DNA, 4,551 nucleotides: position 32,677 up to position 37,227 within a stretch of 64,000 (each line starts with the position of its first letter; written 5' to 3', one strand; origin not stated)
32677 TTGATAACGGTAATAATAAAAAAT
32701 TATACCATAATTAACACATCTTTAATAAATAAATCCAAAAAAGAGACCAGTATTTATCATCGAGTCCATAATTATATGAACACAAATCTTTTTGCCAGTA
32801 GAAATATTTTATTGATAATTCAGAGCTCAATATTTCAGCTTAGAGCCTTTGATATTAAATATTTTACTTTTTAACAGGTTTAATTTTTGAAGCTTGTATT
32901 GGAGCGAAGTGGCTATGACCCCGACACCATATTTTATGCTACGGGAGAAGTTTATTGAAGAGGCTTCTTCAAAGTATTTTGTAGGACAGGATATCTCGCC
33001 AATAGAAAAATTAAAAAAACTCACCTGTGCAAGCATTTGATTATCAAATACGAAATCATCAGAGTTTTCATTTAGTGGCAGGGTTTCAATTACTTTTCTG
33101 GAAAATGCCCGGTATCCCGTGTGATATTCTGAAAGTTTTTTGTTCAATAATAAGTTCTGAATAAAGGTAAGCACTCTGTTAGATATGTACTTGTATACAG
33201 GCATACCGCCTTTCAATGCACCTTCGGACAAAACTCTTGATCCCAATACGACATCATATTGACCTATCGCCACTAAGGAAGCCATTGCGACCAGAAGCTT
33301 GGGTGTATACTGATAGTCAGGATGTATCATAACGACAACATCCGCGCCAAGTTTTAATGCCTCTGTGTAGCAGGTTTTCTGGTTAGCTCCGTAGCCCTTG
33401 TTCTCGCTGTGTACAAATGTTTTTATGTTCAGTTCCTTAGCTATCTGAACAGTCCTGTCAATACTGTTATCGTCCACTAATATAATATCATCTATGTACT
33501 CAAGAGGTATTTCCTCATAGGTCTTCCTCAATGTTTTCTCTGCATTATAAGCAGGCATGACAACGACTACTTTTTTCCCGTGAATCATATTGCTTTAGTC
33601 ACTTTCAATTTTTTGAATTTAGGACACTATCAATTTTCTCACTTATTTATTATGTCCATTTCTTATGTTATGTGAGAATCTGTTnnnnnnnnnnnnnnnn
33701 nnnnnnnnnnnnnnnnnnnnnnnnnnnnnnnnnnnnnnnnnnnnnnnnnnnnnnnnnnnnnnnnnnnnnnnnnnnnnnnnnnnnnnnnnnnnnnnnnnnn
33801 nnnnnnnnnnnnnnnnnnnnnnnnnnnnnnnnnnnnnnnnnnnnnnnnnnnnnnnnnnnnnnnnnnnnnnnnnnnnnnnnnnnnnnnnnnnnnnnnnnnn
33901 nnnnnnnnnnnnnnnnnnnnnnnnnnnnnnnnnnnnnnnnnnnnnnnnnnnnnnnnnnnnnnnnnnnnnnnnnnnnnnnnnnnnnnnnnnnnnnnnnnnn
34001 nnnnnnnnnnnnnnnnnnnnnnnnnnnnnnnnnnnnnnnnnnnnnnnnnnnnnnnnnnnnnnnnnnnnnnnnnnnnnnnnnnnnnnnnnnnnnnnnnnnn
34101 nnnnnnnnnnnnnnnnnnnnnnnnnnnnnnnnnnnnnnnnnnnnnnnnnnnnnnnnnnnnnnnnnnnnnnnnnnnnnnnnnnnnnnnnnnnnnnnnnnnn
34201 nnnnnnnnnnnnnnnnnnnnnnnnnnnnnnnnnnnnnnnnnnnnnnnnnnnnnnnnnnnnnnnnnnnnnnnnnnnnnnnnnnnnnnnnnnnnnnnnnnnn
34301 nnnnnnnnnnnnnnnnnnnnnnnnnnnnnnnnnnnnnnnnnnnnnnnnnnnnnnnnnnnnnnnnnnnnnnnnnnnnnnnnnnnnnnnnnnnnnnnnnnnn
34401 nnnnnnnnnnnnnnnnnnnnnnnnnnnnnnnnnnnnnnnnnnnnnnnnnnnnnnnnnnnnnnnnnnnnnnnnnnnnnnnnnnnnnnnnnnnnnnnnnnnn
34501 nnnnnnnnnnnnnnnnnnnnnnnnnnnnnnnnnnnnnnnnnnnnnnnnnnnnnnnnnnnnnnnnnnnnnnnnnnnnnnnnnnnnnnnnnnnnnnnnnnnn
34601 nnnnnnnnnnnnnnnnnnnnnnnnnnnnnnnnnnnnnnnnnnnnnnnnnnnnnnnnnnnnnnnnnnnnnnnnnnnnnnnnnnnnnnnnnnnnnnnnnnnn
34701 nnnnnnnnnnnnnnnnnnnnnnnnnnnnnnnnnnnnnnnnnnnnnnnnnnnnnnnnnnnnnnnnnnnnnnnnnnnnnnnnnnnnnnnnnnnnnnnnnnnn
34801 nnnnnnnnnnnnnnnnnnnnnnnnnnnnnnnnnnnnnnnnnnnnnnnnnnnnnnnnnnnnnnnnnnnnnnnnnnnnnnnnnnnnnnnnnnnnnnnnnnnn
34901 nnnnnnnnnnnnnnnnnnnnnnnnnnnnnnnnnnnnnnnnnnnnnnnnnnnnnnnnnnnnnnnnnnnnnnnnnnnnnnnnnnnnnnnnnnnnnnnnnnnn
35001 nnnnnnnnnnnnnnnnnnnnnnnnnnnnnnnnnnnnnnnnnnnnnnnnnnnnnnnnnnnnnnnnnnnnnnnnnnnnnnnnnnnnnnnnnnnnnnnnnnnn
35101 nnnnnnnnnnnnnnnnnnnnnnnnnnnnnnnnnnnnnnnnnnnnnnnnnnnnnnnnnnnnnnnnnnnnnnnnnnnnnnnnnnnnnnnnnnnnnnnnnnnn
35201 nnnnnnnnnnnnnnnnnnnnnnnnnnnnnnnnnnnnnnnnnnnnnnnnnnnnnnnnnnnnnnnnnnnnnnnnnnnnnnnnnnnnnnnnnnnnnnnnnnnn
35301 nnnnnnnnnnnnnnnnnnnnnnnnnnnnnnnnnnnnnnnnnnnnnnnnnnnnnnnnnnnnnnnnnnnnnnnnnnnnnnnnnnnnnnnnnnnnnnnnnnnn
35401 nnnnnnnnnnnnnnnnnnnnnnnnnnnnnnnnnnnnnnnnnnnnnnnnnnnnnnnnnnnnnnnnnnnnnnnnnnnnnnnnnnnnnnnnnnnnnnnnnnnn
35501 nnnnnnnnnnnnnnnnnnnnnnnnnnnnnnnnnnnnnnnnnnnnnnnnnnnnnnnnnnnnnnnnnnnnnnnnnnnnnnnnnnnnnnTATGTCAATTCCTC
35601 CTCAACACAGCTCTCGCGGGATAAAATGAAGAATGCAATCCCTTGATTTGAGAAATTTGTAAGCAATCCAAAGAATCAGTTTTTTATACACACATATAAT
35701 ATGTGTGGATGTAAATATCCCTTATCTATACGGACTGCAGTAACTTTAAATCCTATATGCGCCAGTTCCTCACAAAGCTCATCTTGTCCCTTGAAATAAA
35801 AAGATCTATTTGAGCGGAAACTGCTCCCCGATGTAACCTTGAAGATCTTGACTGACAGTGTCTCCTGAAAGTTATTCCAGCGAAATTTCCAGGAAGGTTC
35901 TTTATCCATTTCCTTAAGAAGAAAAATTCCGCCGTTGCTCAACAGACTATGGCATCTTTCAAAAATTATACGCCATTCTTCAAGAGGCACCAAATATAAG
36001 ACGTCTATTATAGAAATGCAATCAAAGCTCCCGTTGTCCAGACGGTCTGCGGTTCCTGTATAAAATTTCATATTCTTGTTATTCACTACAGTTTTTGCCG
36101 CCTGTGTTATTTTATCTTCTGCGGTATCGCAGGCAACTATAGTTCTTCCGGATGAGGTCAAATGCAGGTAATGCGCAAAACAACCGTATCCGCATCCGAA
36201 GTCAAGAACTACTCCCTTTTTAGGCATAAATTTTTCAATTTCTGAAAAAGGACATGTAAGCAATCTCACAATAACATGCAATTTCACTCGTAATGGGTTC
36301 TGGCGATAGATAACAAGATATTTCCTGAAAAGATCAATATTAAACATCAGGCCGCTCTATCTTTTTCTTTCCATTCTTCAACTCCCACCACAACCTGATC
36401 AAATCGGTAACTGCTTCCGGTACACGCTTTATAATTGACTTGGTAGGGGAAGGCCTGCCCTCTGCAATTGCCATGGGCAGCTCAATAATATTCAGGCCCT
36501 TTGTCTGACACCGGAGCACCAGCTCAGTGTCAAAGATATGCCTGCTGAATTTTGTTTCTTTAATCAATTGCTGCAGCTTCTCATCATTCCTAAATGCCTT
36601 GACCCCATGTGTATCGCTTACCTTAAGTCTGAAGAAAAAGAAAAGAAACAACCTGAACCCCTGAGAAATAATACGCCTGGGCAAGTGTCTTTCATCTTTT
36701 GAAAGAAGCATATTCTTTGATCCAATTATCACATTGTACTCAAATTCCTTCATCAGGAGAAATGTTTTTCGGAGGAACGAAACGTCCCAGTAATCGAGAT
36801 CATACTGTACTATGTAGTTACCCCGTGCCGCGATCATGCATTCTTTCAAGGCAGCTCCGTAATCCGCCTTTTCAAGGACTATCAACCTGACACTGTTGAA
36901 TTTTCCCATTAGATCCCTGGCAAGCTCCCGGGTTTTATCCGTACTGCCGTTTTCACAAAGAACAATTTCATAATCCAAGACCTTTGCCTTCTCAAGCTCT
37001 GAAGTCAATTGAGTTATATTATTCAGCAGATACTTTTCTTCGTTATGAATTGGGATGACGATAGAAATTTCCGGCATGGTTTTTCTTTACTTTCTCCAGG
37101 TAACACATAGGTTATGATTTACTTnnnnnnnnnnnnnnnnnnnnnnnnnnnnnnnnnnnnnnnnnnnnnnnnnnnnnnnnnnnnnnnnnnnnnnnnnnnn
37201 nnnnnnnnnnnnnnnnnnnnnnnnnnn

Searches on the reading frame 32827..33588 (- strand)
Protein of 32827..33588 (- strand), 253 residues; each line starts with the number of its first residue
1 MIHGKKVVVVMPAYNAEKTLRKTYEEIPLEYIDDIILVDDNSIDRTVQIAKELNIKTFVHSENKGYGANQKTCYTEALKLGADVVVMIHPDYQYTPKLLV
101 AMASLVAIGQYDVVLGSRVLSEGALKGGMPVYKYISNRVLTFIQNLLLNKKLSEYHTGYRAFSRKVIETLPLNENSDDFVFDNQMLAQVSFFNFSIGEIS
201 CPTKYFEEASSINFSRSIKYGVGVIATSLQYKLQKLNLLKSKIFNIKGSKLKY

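Call 4: search_protein_families(library=pfam, proteins=[window:32827-33588:-], max_evalue=0.01)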
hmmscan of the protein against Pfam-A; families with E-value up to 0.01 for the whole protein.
window:32827-33588:- (253 aa): 1 family
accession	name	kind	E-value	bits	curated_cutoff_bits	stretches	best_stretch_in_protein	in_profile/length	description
PF00535.33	Glycos_transf_2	-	1.6e-23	84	23.3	1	9-169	2-166/168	Glycosyl transferase family 2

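Call 11: search_protein_families(library=ncbifam, proteins=[window:32827-33588:-], max_evalue=0.01)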
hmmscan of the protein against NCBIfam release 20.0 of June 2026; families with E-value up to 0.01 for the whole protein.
window:32827-33588:- (253 aa): 15 families
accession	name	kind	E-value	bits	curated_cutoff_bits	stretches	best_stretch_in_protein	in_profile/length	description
TIGR04182.1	glyco_TIGR04182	equivalog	6.6e-19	68.4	325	1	6-196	1-183/293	S-layer glycoprotein N-glycosyltransferase AglJ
NF058614.1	PPMAGASynPpgS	equivalog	3e-16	59.5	370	1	7-176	2-171/226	polyprenyl-phospho-N-acetylgalactosaminyl synthase PpgS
NF041391.1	DPhHxTase_Halo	equivalog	1.7e-14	53.3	375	1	11-176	1-159/213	dolichyl-phosphate hexose transferase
NF047588.1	GlcsyltransPgfSStrep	equivalog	2.8e-09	36.6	500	1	6-174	2-172/308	glycosyltransferase PgfS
TIGR04283.1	glyco_like_mftF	equivalog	9.3e-07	28.7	182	1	9-106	3-97/221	TIGR04283 family arsenosugar biosynthesis glycosyltransferase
NF007986.1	PRK10714.1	equivalog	6.2e-06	25.4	529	1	5-170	6-172/316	undecaprenyl-phosphate 4-deoxy-4-formamido-L-arabinose transferase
NF010496.0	PRK13915.1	equivalog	1.3e-05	24.5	262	1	4-57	30-88/307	glucosyl-3-phosphoglycerate synthase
NF041875.1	EPS_EpsD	equivalog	3.4e-05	23.4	370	1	8-165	2-165/325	exopolysaccharide biosynthesis glycosyltransferase EpsD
NF041865.1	EpsU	equivalog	4.3e-05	22.7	700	1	5-109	39-150/394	exopolysaccharide biosynthesis GT2 family glycosyltransferase EpsU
NF007482.0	PRK10073.1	equivalog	0.00011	21.3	423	1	5-67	6-74/334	glycosyltransferase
NF053739.1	GlytfEpsEBac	equivalog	0.00041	19.4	450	1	6-54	2-52/265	glycosyltransferase EpsE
TIGR03937.1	PgaC_IcaA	equivalog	0.00074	18.6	422.3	1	5-77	45-124/407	poly-beta-1,6-N-acetyl-D-glucosamine synthase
TIGR01556.1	rhamnosyltran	subfamily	0.001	18.3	200.55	1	18-119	8-112/281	rhamnosyltransferase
TIGR03965.1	mycofact_glyco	equivalog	0.0011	17.9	280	1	5-111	74-184/467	mycofactocin biosynthesis glycosyltransferase MftF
NF047683.1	TeichurnBiosyTuaG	equivalog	0.0012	18.6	400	1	5-68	6-76/252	teichuronic acid biosynthesis protein TuaG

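Call 20: search_solved_structures(query=window:32827-33588:-, max_evalue=0.001)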
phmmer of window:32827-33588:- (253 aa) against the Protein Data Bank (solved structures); distinct sequences matched with E-value up to 0.001: 1.
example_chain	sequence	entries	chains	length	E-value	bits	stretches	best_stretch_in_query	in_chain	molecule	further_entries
5mlz_A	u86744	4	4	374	6.1e-10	42.3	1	4-174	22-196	Dolichol monophosphate mannose synthase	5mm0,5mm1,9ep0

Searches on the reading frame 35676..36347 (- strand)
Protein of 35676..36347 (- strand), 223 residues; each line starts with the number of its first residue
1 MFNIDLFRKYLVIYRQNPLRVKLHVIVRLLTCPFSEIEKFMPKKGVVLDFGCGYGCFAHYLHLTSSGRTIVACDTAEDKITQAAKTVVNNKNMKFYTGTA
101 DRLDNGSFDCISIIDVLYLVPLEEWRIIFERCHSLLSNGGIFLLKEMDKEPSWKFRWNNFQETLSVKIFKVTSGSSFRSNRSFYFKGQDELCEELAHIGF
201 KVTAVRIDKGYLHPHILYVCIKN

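Call 4: search_protein_families(library=pfam, proteins=[window:35676-36347:-], max_evalue=0.01)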
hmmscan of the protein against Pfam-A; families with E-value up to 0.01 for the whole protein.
window:35676-36347:- (223 aa): 10 families
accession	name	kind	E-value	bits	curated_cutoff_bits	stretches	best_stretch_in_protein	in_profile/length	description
PF13649.12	Methyltransf_25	-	5e-13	50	27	1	47-140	1-97/97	Methyltransferase domain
PF08241.18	Methyltransf_11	-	1.1e-12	48.9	21.2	1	48-143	1-94/95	Methyltransferase domain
PF13489.12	Methyltransf_23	-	1.9e-12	47.7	27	1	40-204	16-163/164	Methyltransferase domain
PF08242.18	Methyltransf_12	-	8.6e-12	46.1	30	1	48-142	1-98/98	Methyltransferase domain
PF13847.12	Methyltransf_31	-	4.2e-09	36.7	27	1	44-148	4-113/145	Methyltransferase domain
PF05175.20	MTS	-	2.9e-06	27.4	23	1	43-111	31-102/170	Methyltransferase small domain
PF01728.25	FtsJ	-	8.9e-05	22.9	24.1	1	39-171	17-164/181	FtsJ-like methyltransferase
PF02353.26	CMAS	-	0.0004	20.2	27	1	46-148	65-168/273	Mycolic acid cyclopropane synthetase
PF05401.17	NodS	-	0.0013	19.1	24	1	45-142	45-142/201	Nodulation protein S (NodS)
PF12847.13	Methyltransf_18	-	0.0024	18.3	27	1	36-91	7-62/151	Methyltransferase domain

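Call 11: search_protein_families(library=ncbifam, proteins=[window:35676-36347:-], max_evalue=0.01)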
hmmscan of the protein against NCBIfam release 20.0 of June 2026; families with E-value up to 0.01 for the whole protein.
window:35676-36347:- (223 aa): 18 families
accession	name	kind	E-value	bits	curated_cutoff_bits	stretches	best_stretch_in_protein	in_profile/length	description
NF043040.1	corrin_prot_MT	hypoth_equivalog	4.5e-09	36.1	180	1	42-145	40-148/216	corrinoid protein-associated methyltransferase CpaM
TIGR02021.1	BchM-ChlM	equivalog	1.4e-08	34.5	158.9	1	34-138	45-149/218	magnesium protoporphyrin IX methyltransferase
TIGR01983.1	UbiG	equivalog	3.9e-08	32.9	102.95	1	40-151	46-158/228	bifunctional 2-polyprenyl-6-hydroxyphenol methylase/3-demethylubiquinol 3-O-methyltransferase UbiG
TIGR02072.1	BioC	equivalog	2.5e-07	30.7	184.95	1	44-145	35-133/244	malonyl-ACP O-methyltransferase BioC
NF045667.1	MTase_DVU1556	equivalog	3.6e-07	29.9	155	1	42-203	21-163/213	DVU_1556 family methyltransferase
NF008686.0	PRK11705.1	equivalog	2.7e-06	26.7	400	1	43-150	166-271/383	cyclopropane fatty acyl phospholipid synthase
NF053839.1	CPFASynBruc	equivalog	1.1e-05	24.6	600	1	45-149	176-281/410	cyclopropane fatty acid synthase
NF001786.0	PRK00517.2-4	equivalog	4.6e-05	22.7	327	1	36-111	136-210/277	50S ribosomal protein L11 methyltransferase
NF041820.1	daptide_MTase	equivalog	0.0002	20.9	175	1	44-151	37-149/243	daptide-type RiPP biosynthesis methyltransferase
NF008992.0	PRK12335.1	equivalog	0.00041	19.6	303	1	43-111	122-190/289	SAM-dependent methyltransferase TehB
NF041536.1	ArsM_DUF2284_UU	exception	0.0007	18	575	1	45-144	78-180/459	arsenite methyltransferase/DUF2284 domain selenoprotein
TIGR03534.1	RF_mod_PrmC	equivalog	0.0015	18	199.1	1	40-111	83-160/253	peptide chain release factor N(5)-glutamine methyltransferase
NF041255.1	mycofact_MftM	equivalog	0.0015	17.9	200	1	45-117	141-214/289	mycofactocin oligosaccharide methyltransferase MftM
NF001080.0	PRK00121.2-2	equivalog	0.0015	17.8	132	1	40-96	42-101/224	tRNA (guanosine(46)-N7)-methyltransferase TrmB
NF007023.0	PRK09489.1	equivalog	0.0039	16.4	295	1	42-91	195-244/342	16S rRNA (guanine(1207)-N(2))-methyltransferase RsmC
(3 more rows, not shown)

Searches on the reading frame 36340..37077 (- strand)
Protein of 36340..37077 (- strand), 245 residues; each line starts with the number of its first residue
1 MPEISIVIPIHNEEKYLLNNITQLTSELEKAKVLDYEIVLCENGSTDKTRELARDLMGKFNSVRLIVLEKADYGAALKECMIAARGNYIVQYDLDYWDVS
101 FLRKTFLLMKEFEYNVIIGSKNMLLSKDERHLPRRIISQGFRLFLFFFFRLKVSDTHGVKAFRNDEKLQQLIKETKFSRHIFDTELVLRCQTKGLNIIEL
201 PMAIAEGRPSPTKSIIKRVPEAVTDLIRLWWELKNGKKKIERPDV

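Call 4: search_protein_families(library=pfam, proteins=[window:36340-37077:-], max_evalue=0.01)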
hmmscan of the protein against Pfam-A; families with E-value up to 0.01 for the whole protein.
window:36340-37077:- (245 aa): 2 families
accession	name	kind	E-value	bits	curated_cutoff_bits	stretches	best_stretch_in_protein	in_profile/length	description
PF00535.33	Glycos_transf_2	-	3.2e-18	66.6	23.3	1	5-165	1-161/168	Glycosyl transferase family 2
PF13641.12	Glyco_tranf_2_3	-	0.0034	17.8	27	1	2-72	1-67/230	Glycosyltransferase like family 2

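Call 11: search_protein_families(library=ncbifam, proteins=[window:36340-37077:-], max_evalue=0.01)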
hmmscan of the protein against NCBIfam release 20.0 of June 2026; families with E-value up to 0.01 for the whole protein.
window:36340-37077:- (245 aa): 16 families
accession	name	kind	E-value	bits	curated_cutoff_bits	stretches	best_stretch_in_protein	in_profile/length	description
NF007482.0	PRK10073.1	equivalog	4.3e-11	42.4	423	1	2-97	6-97/334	glycosyltransferase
NF047588.1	GlcsyltransPgfSStrep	equivalog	4.5e-10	39.2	500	1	4-122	3-122/308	glycosyltransferase PgfS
TIGR03937.1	PgaC_IcaA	equivalog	4.7e-09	35.7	422.3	1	2-95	45-135/407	poly-beta-1,6-N-acetyl-D-glucosamine synthase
NF053739.1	GlytfEpsEBac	equivalog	8.5e-09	34.8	450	1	2-120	1-118/265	glycosyltransferase EpsE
NF047683.1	TeichurnBiosyTuaG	equivalog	2.2e-08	34.1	400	1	2-132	6-133/252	teichuronic acid biosynthesis protein TuaG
NF041875.1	EPS_EpsD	equivalog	2.9e-07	30.2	370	1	4-132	1-125/325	exopolysaccharide biosynthesis glycosyltransferase EpsD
NF010496.0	PRK13915.1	equivalog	5.2e-07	29.1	262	1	3-99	32-130/307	glucosyl-3-phosphoglycerate synthase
NF007986.1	PRK10714.1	equivalog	1.2e-06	27.7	529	1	3-96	7-101/316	undecaprenyl-phosphate 4-deoxy-4-formamido-L-arabinose transferase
TIGR03111.1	glyc2_xrt_Gpos1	hypoth_equivalog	1.9e-06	27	363.95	1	1-95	48-141/439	TIGR03111 family XrtG-associated glycosyltransferase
TIGR04283.1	glyco_like_mftF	equivalog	2e-06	27.5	182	1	4-57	1-50/221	TIGR04283 family arsenosugar biosynthesis glycosyltransferase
TIGR04009.1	wcaE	equivalog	2.3e-06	27.1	369.2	1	24-90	22-87/248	colanic acid biosynthesis glycosyltransferase WcaE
NF041391.1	DPhHxTase_Halo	equivalog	4.8e-06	25.7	375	1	25-206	14-185/213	dolichyl-phosphate hexose transferase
NF038302.1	EPS_HpsE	equivalog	6.3e-06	25.4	300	1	3-93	2-94/307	hormogonium polysaccharide biosynthesis glycosyltransferase HpsE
NF050050.1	ProtGlycPglI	equivalog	4.2e-05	23.1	500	1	1-128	1-124/306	GalNAc(5)-diNAcBac-PP-undecaprenol beta-1,3-glucosyltransferase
TIGR03469.1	HpnB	hypoth_equivalog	0.0019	17.3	379.25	1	2-71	44-111/386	hopene-associated glycosyltransferase HpnB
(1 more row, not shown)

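Call 21: search_solved_structures(query=window:36340-37077:-, max_evalue=0.001)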
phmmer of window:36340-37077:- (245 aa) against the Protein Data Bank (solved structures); distinct sequences matched with E-value up to 0.001: 10.
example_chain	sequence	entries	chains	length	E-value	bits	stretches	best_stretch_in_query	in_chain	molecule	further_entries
2z87_A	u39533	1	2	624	1.3e-12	50.9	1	2-96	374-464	Chondroitin synthase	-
2z86_A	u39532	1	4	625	1.3e-12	50.9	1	2-96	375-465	Chondroitin synthase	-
3bcv_A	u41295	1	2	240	3.9e-07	33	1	1-108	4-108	Putative glycosyltransferase protein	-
6p61_A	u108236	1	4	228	2.1e-06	30.6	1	2-98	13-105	Glycosyltransferase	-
5eke_A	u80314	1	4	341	1.1e-05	28.2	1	3-103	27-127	Uncharacterized glycosyltransferase sll0501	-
5ekp_C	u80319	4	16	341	1.1e-05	28.2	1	3-103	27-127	Uncharacterized glycosyltransferase sll0501 | Glycosyltransferase sll0501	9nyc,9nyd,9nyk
9nye_A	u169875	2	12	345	1.2e-05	28.2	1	3-103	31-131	Glycosyltransferase sll0501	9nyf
5hea_A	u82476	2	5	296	6.1e-05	25.8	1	4-100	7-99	Putative glycosyltransferase (GalT1)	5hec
5mlz_A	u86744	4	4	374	0.00016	24.5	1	3-140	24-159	Dolichol monophosphate mannose synthase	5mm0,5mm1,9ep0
9hwj_A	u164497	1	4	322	0.00054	22.7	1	3-95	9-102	Undecaprenyl-phosphate 4-deoxy-4-formamido-L-arabinose transferase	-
